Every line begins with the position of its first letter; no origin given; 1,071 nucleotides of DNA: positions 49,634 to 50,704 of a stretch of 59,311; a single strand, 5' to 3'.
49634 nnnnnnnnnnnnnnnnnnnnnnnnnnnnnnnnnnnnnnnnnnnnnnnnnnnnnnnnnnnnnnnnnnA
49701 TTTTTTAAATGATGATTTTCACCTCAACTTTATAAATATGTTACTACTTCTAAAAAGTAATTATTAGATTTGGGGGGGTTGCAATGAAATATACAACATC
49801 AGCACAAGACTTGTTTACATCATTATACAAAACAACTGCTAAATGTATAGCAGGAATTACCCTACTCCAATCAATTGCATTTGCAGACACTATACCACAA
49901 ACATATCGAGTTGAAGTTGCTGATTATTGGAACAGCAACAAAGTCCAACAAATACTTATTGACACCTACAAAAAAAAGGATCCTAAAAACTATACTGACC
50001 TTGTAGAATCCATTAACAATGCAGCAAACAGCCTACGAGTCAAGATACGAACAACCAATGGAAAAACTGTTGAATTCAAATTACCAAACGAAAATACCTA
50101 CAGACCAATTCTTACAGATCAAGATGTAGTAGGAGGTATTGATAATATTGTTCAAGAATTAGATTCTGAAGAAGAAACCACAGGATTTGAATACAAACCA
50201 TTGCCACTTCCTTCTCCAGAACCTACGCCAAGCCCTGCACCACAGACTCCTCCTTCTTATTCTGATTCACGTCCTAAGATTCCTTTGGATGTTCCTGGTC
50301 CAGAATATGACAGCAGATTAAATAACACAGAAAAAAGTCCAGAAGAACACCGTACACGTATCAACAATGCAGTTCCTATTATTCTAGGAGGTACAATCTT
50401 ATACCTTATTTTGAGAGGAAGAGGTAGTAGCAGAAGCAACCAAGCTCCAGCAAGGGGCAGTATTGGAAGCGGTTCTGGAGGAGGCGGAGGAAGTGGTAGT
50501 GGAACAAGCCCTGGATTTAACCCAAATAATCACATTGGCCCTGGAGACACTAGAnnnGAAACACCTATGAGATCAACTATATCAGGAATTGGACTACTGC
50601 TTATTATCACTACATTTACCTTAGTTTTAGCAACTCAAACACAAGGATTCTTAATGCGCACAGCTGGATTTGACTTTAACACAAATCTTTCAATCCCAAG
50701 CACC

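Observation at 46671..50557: Two secreted proteins share a near-identical N-terminal domain but have unrelated C-termini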

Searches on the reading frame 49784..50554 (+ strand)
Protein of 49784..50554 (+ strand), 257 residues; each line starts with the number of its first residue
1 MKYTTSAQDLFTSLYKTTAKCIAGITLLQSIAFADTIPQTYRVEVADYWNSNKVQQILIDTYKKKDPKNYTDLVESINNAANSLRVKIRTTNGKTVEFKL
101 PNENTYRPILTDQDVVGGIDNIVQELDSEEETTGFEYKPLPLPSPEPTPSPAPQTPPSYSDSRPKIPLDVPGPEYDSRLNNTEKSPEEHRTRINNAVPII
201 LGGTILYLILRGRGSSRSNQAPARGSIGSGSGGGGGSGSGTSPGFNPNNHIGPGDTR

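Call 6: search_protein_families(library=pfam, proteins=[window:49784-50554:+], max_evalue=0.1)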
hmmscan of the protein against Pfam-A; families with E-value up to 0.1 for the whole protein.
window:49784-50554:+ (257 aa): 1 family
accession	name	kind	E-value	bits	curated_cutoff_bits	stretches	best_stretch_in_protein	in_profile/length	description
PF06206.17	CpeT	-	0.028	14.7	21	1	19-106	35-122/181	CpeT/CpcT family (DUF1001)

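Call 33: find_homologous_proteins(query=window:49784-50554:+, max_evalue=1)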
Query window:49784-50554:+ (257 aa): 1 proteins with E <= 1 among 2724 candidates.
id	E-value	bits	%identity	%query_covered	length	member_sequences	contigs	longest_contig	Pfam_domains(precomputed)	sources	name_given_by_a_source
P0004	2.0e-166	570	100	100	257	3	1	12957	-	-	-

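Call 51: search_protein_families(library=ncbifam, proteins=[window:49784-50554:+], max_evalue=1)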
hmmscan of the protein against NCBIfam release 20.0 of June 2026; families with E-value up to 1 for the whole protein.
window:49784-50554:+ (257 aa): 0 families

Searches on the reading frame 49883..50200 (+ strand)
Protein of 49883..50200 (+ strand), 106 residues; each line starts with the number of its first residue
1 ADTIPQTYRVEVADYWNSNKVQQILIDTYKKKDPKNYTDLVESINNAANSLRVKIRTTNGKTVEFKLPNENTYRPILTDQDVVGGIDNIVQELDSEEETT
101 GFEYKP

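Call 62: search_protein_families(library=pfam, proteins=[window:49883-50200:+], max_evalue=1)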
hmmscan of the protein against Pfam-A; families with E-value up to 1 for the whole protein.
window:49883-50200:+ (106 aa): 3 families
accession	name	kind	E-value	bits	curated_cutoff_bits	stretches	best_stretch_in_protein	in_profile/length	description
PF20669.3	Exo70_N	-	0.035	14.8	23.9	1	11-57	7-54/83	Exocyst complex component Exo70 N-terminal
PF08863.15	YolD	-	0.12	12.9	27.5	0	19-65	41-87/94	YolD-like protein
PF06206.17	CpeT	-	0.16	12.3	21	1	4-74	53-123/181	CpeT/CpcT family (DUF1001)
